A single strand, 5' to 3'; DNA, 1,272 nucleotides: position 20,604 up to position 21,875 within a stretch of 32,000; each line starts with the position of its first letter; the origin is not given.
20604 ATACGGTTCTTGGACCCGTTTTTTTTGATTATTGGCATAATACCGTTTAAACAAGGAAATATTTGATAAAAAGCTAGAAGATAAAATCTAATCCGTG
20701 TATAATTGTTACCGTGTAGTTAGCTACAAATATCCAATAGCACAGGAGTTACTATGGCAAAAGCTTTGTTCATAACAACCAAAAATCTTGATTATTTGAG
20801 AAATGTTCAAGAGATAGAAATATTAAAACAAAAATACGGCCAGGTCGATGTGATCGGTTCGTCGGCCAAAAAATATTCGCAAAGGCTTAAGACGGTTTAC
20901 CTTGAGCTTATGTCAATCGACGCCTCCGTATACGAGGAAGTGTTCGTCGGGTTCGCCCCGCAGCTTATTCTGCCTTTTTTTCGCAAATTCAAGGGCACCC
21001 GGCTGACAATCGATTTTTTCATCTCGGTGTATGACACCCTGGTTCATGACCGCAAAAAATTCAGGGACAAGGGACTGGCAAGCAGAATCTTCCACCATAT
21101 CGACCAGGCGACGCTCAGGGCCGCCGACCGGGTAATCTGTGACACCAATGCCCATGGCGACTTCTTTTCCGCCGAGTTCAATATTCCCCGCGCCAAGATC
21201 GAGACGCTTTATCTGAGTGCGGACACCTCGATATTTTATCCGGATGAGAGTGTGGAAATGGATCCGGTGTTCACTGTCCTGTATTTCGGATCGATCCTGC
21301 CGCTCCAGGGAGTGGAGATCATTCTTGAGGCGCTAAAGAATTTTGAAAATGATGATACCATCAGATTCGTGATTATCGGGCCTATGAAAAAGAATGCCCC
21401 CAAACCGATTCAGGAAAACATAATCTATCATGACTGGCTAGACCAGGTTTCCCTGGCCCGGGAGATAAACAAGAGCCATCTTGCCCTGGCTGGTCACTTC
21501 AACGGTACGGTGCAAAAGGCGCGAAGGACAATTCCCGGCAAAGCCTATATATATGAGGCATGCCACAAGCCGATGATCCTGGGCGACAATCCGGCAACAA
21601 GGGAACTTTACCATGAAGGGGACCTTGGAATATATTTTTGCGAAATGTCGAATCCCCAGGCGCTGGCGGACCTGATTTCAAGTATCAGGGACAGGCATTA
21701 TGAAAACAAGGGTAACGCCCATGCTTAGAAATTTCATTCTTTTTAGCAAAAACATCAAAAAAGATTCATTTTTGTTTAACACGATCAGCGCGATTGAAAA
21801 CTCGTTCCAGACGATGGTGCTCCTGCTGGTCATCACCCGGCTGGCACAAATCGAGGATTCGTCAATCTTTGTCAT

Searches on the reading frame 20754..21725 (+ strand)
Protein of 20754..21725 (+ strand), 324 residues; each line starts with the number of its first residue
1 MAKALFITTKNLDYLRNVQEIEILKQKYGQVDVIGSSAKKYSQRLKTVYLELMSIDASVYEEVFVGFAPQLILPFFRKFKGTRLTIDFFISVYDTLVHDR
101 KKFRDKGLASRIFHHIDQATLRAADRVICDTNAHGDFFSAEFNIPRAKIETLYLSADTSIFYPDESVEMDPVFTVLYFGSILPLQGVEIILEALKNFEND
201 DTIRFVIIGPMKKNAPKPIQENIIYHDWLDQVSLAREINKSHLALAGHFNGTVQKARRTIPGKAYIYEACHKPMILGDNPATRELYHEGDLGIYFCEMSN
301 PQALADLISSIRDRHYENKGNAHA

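Call 13: search_protein_families(library=pfam, proteins=[window:20754-21725:+], max_evalue=0.00001)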
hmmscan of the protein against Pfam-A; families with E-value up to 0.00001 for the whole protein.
window:20754-21725:+ (324 aa): 2 families
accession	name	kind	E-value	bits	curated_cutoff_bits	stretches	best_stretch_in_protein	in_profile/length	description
PF13692.12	Glyco_trans_1_4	-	1.1e-09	39.2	27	1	174-310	3-138/142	Glycosyl transferases group 1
PF00534.26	Glycos_transf_1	-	1.4e-06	28.4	26.4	0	173-311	16-155/172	Glycosyl transferases group 1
